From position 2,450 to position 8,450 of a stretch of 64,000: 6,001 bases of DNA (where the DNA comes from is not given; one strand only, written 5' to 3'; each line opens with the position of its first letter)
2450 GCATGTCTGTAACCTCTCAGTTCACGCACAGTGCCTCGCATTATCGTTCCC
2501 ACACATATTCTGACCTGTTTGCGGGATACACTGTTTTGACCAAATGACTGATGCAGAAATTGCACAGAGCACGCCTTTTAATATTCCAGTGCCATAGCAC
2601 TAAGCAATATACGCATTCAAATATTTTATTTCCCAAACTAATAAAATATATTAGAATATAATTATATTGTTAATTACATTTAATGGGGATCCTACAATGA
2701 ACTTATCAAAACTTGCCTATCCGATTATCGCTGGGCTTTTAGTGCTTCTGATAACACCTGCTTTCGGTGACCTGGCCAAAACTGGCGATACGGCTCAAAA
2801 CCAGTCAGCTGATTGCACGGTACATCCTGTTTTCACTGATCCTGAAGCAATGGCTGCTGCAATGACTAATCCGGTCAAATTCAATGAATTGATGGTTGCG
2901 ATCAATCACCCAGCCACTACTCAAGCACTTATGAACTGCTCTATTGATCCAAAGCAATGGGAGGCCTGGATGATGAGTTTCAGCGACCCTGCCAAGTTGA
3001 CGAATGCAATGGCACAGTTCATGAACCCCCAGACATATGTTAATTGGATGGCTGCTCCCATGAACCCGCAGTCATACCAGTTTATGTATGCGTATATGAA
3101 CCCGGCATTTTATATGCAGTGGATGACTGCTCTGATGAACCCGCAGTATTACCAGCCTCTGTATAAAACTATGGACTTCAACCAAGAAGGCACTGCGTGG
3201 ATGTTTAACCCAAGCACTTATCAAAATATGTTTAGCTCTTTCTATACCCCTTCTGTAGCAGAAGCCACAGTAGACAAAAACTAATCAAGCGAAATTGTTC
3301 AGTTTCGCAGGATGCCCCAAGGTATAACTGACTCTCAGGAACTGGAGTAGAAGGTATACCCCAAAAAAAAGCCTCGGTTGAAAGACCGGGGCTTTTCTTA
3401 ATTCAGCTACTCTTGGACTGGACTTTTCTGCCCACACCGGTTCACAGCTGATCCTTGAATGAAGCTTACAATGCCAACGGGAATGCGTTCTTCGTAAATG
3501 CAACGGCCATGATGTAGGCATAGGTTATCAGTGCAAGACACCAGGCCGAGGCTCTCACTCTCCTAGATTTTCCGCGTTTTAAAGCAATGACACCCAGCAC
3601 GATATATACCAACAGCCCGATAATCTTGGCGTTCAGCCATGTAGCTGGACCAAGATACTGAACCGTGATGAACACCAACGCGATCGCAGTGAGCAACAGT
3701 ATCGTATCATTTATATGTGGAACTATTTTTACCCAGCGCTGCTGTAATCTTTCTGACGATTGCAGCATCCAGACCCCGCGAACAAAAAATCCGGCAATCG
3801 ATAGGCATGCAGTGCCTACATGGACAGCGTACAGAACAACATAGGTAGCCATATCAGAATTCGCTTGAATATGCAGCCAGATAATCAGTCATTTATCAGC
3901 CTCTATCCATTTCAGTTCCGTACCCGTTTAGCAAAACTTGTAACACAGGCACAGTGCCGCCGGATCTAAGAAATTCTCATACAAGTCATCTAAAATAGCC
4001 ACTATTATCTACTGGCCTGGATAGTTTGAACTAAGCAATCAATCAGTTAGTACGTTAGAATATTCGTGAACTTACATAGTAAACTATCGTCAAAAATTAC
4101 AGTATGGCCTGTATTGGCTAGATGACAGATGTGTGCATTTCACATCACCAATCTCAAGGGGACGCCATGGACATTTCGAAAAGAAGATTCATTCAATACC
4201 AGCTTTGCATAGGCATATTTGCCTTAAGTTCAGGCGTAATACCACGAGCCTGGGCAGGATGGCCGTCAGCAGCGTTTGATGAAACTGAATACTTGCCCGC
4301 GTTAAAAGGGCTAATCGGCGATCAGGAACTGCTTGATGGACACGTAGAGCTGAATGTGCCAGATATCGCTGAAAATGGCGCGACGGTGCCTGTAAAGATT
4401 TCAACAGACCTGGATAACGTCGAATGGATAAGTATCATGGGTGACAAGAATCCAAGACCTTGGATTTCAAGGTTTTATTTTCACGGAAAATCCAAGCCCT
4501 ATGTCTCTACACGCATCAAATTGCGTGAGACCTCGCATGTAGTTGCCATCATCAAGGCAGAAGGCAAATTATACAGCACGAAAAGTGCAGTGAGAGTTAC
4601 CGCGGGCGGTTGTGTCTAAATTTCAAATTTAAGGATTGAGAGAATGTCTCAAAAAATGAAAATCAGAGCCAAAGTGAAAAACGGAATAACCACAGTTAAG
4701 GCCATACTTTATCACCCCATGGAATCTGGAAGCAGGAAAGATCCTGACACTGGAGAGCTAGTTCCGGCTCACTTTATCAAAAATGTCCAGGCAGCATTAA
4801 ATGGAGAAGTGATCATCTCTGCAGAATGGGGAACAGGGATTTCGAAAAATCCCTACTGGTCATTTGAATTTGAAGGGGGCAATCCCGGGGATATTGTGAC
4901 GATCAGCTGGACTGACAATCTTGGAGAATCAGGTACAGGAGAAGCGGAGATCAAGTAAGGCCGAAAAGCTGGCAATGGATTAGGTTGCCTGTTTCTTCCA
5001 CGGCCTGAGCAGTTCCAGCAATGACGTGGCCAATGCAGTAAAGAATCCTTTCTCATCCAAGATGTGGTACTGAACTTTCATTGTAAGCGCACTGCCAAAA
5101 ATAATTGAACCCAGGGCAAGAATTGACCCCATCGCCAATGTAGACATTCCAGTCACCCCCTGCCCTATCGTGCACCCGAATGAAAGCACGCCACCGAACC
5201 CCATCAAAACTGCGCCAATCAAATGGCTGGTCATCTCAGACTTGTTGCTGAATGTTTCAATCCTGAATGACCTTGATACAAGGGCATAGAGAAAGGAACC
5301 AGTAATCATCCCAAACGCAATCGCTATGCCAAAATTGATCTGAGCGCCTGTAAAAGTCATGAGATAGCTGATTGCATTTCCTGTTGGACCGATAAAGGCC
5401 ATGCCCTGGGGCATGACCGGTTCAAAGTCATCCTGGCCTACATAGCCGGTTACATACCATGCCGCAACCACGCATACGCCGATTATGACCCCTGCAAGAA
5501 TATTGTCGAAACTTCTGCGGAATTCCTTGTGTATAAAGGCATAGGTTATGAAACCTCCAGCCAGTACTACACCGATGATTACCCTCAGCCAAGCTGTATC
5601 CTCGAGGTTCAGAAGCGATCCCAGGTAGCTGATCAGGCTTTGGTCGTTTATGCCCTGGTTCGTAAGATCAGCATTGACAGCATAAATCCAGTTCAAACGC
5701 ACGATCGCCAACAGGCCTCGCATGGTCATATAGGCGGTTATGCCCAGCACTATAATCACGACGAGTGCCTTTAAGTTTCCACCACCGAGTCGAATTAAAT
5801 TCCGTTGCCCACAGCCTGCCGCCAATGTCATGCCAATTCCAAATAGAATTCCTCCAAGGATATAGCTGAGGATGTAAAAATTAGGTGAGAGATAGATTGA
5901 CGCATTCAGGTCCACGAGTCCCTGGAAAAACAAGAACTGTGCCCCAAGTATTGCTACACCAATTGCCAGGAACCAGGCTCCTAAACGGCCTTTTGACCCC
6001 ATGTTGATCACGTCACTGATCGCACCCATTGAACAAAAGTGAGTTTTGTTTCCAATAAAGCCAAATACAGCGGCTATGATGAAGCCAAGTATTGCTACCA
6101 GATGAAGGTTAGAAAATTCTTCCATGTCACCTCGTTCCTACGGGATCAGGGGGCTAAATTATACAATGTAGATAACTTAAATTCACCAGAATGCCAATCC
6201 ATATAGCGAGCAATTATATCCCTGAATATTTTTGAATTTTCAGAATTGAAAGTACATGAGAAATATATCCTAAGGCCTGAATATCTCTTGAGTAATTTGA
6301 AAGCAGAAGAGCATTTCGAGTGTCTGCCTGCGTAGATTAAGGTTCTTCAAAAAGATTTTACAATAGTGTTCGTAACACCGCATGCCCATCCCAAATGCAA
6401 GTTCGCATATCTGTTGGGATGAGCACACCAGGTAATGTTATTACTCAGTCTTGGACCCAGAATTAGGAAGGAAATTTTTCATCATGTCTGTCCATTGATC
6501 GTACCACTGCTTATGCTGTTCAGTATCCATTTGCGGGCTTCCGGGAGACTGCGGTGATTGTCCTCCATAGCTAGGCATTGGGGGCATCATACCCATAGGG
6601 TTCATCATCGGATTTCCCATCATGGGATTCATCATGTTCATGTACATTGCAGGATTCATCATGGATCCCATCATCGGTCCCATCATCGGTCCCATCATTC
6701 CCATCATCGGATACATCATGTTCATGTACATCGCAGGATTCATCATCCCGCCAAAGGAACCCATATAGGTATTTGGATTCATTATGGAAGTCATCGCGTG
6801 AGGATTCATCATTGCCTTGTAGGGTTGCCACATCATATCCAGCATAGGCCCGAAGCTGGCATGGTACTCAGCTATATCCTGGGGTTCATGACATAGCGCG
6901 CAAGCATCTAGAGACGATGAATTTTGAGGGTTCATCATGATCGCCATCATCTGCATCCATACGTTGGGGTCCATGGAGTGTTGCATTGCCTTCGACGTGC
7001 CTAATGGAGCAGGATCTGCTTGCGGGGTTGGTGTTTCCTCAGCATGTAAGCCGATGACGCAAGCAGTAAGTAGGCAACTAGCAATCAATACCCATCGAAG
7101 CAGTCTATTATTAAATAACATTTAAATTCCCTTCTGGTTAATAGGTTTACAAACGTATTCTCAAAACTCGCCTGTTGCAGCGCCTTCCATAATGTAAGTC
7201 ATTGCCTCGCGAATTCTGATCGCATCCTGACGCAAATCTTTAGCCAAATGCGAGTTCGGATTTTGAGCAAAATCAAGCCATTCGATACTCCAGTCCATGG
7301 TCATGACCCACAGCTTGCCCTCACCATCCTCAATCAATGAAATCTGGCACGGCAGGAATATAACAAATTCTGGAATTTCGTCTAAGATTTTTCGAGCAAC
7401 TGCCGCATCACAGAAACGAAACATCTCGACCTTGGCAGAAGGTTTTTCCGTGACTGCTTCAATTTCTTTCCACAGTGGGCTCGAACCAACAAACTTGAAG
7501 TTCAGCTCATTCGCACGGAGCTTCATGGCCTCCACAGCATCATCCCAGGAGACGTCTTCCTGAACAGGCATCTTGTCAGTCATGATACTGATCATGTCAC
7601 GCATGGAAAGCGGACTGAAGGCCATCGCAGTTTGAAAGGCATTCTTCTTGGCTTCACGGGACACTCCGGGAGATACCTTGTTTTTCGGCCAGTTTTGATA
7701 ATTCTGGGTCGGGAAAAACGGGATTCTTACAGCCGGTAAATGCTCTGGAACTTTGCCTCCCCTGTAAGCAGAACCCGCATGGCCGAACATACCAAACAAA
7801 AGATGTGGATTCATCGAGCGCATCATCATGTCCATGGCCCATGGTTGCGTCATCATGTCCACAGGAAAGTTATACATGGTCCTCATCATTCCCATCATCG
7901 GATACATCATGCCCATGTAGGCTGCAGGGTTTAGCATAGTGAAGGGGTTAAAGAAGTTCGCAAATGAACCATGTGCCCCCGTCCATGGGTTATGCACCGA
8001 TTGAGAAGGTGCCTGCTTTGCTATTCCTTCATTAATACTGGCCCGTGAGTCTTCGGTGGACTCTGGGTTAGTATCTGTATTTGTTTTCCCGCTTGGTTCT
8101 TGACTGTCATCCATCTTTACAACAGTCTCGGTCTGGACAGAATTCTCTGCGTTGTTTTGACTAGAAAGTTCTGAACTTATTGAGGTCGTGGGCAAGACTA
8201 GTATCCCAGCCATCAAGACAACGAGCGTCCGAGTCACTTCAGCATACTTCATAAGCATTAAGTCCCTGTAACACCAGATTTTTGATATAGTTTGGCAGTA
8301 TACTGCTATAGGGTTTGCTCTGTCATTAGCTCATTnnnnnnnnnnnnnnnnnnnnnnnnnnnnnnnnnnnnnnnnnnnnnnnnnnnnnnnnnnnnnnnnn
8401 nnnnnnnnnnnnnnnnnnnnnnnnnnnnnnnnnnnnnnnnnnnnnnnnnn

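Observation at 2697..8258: Family of three secreted, extraordinarily methionine-rich repeat proteins interleaved with soxYZ and the YeeE thiosulfate transporter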

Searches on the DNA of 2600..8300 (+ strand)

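Call 7: search_dna_similar(query=window:2600-8300:+, collection=plasmids, mode=near)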
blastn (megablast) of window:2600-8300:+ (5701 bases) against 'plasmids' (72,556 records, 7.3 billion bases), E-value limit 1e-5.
No match.
